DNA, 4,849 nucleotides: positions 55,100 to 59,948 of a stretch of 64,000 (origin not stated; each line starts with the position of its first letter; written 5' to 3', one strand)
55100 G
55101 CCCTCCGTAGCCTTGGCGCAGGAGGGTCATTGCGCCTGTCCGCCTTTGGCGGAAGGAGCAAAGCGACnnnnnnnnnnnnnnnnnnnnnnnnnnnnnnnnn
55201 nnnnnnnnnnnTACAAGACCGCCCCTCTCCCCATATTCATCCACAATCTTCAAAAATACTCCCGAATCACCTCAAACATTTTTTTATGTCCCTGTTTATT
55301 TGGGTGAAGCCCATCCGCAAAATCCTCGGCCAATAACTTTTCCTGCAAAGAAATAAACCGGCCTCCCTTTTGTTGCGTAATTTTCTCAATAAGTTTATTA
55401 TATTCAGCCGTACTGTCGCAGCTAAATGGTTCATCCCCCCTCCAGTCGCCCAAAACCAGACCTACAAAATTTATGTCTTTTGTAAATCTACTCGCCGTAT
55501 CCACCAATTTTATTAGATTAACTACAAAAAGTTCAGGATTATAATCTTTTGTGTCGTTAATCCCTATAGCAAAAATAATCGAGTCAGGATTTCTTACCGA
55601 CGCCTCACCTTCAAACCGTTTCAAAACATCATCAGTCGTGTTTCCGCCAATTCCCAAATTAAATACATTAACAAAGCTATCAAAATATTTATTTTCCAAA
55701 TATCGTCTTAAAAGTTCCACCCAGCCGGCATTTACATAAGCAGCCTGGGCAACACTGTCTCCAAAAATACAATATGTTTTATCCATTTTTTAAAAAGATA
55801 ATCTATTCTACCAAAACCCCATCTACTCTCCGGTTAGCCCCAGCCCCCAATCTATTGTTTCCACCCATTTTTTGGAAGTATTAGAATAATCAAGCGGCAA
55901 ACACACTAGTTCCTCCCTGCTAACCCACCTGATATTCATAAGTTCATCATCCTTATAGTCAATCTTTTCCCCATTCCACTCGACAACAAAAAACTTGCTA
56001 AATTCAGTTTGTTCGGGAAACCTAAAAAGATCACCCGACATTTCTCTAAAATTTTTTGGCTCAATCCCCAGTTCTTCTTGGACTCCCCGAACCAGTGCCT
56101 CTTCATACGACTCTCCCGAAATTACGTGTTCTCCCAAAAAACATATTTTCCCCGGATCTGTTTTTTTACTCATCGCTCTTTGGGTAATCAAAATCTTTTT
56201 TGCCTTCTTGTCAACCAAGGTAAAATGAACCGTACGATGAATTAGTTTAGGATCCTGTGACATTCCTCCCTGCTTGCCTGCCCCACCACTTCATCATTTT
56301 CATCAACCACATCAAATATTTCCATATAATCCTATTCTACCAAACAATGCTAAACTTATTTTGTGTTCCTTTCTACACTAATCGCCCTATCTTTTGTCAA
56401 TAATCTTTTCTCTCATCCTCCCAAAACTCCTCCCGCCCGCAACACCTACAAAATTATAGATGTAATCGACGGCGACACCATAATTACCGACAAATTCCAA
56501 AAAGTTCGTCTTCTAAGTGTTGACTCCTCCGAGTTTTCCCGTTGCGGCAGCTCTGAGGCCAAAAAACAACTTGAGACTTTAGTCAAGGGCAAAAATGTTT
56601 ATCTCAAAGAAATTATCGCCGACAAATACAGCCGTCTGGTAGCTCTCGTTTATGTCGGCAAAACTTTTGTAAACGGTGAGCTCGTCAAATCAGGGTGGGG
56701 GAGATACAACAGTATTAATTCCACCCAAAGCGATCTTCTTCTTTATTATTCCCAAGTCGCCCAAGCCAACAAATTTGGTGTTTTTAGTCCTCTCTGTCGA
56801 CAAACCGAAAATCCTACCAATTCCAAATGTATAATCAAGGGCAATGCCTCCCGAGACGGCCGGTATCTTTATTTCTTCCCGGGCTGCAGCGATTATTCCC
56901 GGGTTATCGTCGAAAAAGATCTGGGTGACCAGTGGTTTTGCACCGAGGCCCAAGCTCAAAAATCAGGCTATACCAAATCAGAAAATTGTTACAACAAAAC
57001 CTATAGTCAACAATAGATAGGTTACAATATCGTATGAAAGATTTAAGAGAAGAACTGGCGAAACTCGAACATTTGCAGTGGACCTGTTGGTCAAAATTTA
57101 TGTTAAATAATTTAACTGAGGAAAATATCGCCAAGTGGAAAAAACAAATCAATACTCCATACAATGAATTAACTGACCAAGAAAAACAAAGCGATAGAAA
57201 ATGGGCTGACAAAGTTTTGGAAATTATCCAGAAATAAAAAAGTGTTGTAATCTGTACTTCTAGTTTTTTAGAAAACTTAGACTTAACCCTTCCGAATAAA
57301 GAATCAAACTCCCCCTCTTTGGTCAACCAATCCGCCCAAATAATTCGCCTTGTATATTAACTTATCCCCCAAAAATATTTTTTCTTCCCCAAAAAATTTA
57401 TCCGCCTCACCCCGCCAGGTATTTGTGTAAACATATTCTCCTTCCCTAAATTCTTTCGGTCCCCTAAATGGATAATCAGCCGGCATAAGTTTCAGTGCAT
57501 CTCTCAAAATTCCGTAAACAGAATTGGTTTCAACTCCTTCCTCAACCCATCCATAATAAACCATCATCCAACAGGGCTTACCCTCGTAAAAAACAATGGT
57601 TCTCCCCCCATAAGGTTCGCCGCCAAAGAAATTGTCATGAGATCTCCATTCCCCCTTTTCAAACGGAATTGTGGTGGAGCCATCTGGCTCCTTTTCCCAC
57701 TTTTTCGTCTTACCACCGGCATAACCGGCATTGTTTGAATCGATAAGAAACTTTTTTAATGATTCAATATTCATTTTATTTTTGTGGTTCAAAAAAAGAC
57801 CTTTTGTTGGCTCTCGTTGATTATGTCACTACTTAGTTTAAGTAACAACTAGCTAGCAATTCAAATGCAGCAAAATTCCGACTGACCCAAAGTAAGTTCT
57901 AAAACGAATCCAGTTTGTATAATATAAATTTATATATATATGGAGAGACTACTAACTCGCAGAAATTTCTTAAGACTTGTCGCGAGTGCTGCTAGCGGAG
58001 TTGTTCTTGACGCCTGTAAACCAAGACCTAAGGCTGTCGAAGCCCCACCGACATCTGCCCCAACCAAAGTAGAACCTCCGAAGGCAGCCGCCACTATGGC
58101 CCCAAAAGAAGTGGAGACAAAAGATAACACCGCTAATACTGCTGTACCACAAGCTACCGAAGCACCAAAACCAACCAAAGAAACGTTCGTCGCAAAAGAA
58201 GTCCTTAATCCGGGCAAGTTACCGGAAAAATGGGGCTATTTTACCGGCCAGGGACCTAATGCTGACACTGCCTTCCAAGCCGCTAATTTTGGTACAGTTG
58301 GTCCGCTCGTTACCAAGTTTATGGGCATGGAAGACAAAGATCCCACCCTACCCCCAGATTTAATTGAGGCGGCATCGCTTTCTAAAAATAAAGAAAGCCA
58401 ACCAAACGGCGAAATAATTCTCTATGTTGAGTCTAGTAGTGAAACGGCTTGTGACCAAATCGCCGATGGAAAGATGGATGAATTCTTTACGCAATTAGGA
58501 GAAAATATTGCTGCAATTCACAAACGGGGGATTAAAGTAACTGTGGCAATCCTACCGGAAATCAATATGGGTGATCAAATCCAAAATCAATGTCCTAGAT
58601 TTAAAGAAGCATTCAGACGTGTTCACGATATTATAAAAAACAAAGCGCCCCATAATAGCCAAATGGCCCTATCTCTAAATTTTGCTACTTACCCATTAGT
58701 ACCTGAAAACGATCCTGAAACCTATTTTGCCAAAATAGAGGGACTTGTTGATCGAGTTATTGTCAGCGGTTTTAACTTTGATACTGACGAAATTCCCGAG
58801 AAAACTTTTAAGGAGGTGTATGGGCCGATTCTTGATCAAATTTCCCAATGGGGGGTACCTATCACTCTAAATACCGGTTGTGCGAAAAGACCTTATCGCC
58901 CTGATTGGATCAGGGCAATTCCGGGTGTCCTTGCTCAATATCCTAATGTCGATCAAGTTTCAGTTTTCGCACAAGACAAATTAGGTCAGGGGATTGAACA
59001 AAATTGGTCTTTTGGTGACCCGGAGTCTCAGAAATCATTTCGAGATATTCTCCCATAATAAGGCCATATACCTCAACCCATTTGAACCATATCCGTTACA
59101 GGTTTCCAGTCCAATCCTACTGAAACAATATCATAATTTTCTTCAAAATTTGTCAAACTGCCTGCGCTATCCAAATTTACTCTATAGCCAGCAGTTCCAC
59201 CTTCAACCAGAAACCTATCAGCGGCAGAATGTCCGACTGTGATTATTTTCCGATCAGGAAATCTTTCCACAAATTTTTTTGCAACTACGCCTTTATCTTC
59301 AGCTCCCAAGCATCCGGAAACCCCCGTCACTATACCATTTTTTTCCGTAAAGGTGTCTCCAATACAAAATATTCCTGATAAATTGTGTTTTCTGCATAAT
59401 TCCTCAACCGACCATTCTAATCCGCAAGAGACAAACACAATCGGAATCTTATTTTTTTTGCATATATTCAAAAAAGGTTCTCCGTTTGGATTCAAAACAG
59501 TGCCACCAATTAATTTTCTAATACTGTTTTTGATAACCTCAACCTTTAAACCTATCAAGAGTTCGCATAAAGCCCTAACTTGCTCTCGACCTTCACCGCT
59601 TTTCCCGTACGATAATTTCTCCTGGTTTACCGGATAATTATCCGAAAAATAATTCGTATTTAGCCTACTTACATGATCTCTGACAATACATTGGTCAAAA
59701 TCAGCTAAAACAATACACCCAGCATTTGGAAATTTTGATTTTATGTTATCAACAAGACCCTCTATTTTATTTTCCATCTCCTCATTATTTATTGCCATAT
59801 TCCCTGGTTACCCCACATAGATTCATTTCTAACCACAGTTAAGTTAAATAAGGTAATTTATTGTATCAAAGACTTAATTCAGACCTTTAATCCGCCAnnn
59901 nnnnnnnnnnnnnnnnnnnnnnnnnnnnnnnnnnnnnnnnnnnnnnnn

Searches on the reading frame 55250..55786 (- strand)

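Call 43: search_protein_families(library=pfam, max_evalue=0.01, proteins=[window:55250-55786:-])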
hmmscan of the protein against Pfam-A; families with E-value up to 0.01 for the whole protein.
window:55250-55786:- (178 aa): 2 families
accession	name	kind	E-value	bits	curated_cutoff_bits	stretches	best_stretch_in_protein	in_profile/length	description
PF13472.12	Lipase_GDSL_2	-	2.4e-22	80.7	32.9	1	7-168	1-177/178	GDSL-like Lipase/Acylhydrolase family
PF00657.28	Lipase_GDSL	-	1e-15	58.9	23.6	1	7-173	3-207/208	GDSL-like Lipase/Acylhydrolase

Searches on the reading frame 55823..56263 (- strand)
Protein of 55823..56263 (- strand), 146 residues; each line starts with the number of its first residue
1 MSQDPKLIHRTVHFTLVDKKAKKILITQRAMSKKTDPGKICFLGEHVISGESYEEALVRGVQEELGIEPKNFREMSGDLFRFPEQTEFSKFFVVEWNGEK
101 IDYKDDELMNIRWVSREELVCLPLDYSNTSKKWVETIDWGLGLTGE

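Call 9: search_protein_families(library=pfam, max_evalue=0.1, proteins=[window:55823-56263:-])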
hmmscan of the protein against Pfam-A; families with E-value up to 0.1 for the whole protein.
window:55823-56263:- (146 aa): 3 families
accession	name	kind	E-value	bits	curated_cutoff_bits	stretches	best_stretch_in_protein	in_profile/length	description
PF00293.34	NUDIX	-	1.8e-20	73.8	21.1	1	9-135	3-132/134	NUDIX domain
PF14815.12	NUDIX_4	-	3.3e-05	24.1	35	1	17-124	5-103/113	NUDIX domain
PF22327.2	Nudt16-like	-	0.023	15.1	27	1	35-82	31-78/161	U8 snoRNA-decapping enzyme-like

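Call 10: search_protein_families(library=padloc, max_evalue=0.1, proteins=[window:55823-56263:-])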
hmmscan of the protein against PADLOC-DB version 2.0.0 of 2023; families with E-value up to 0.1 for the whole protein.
window:55823-56263:- (146 aa): 1 family
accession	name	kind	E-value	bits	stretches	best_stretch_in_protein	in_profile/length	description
PDLC04899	PDC-S07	-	3.2e-11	41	1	16-122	13-115/135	-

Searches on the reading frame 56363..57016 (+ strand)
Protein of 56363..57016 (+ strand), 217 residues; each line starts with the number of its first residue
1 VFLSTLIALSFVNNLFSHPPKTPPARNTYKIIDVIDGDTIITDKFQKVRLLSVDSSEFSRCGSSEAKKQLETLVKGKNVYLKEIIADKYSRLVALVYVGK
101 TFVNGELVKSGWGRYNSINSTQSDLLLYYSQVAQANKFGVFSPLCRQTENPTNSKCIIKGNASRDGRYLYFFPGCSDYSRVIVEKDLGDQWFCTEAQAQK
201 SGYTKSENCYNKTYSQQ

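Call 9: search_protein_families(library=pfam, max_evalue=0.1, proteins=[window:56363-57016:+])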
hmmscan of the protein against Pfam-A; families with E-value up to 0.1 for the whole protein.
window:56363-57016:+ (217 aa): 1 family
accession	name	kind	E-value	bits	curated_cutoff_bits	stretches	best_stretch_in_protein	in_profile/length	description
PF00565.23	SNase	-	2.7e-12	47.5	21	1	47-140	1-104/107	Staphylococcal nuclease homologue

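Call 10: search_protein_families(library=padloc, max_evalue=0.1, proteins=[window:56363-57016:+])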
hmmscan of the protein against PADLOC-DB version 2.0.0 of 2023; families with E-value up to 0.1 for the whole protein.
window:56363-57016:+ (217 aa): 1 family
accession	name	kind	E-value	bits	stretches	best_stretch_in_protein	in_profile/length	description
PDLC01096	C3a212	-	1.4e-07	29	1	25-145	44-180/279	SNc+LTD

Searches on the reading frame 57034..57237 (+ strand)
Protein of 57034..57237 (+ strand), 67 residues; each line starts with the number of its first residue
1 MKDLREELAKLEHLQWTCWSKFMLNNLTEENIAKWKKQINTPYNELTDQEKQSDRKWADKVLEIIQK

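Call 43: search_protein_families(library=pfam, max_evalue=0.01, proteins=[window:57034-57237:+])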
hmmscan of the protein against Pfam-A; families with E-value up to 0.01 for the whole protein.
window:57034-57237:+ (67 aa): 2 families
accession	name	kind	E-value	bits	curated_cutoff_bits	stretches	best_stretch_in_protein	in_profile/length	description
PF02026.21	RyR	-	0.00024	21.7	27.4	1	2-66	18-83/91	RyR domain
PF12896.12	ANAPC4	-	0.0063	16.5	23.1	1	20-47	90-117/203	Anaphase-promoting complex, cyclosome, subunit 4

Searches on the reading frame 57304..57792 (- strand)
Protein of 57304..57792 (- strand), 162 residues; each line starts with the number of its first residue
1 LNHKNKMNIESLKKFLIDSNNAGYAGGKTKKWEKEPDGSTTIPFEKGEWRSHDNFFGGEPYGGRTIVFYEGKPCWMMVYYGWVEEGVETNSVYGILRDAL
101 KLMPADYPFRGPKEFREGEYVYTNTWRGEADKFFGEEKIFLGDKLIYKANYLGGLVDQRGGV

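Call 9: search_protein_families(library=pfam, max_evalue=0.1, proteins=[window:57304-57792:-])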
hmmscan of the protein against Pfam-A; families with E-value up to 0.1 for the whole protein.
window:57304-57792:- (162 aa): 1 family
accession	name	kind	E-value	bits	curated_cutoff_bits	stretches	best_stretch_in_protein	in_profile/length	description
PF18931.5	DUF5680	-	5.5e-29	101.1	25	1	53-156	1-104/104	Domain of unknown function (DUF5680)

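Call 10: search_protein_families(library=padloc, max_evalue=0.1, proteins=[window:57304-57792:-])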
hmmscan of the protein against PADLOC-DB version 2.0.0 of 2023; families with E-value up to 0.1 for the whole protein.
window:57304-57792:- (162 aa): 0 families

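Call 63: search_protein_families(library=ncbifam, max_evalue=0.01, proteins=[window:57304-57792:-])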
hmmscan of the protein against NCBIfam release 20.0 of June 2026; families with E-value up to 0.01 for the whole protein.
window:57304-57792:- (162 aa): 0 families

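Call 64: search_protein_families(library=phrogs, max_evalue=0.01, proteins=[window:57304-57792:-])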
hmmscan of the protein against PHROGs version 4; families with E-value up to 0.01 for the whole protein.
window:57304-57792:- (162 aa): 1 family
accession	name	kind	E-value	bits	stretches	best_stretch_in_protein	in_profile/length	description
phrog_14773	-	unknown function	0.006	17.4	0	54-86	15-47/56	-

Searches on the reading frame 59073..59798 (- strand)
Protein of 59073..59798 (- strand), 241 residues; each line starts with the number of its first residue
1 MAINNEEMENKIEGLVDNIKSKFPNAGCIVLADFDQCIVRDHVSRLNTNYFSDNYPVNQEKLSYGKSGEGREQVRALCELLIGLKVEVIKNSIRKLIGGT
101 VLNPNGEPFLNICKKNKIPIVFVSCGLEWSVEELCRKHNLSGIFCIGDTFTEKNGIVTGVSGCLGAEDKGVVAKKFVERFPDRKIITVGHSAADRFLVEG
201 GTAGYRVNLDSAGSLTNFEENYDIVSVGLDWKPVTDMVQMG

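Call 9: search_protein_families(library=pfam, max_evalue=0.1, proteins=[window:59073-59798:-])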
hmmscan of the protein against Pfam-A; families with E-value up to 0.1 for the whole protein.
window:59073-59798:- (241 aa): 2 families
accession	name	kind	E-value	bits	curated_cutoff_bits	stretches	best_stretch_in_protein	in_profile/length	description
PF12710.13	HAD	-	0.00065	20.6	27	1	75-194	56-184/189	haloacid dehalogenase-like hydrolase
PF06603.16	UpxZ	-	0.085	13.6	21.2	0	35-92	18-70/105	UpxZ family of transcription anti-terminator antagonists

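Call 10: search_protein_families(library=padloc, max_evalue=0.1, proteins=[window:59073-59798:-])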
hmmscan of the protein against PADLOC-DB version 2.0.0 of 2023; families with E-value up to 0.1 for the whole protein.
window:59073-59798:- (241 aa): 1 family
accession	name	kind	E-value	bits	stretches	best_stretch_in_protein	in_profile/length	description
PDLC03271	MTase_II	-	0.0035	15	1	48-115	33-95/228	Type II methyltransferase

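Call 63: search_protein_families(library=ncbifam, max_evalue=0.01, proteins=[window:59073-59798:-])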
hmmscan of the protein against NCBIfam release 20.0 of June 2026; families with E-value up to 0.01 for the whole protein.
window:59073-59798:- (241 aa): 2 families
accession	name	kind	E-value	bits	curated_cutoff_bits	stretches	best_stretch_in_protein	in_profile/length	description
TIGR01488.1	HAD-SF-IB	subfamily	6.3e-09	36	45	1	31-195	3-171/177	HAD-IB family phosphatase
TIGR01489.1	DKMTPPase-SF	subfamily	1.8e-05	24.9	81.55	1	29-194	3-174/188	MtnX-like HAD-IB family phosphatase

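Call 64: search_protein_families(library=phrogs, max_evalue=0.01, proteins=[window:59073-59798:-])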
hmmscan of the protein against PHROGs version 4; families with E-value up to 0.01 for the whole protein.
window:59073-59798:- (241 aa): 0 families
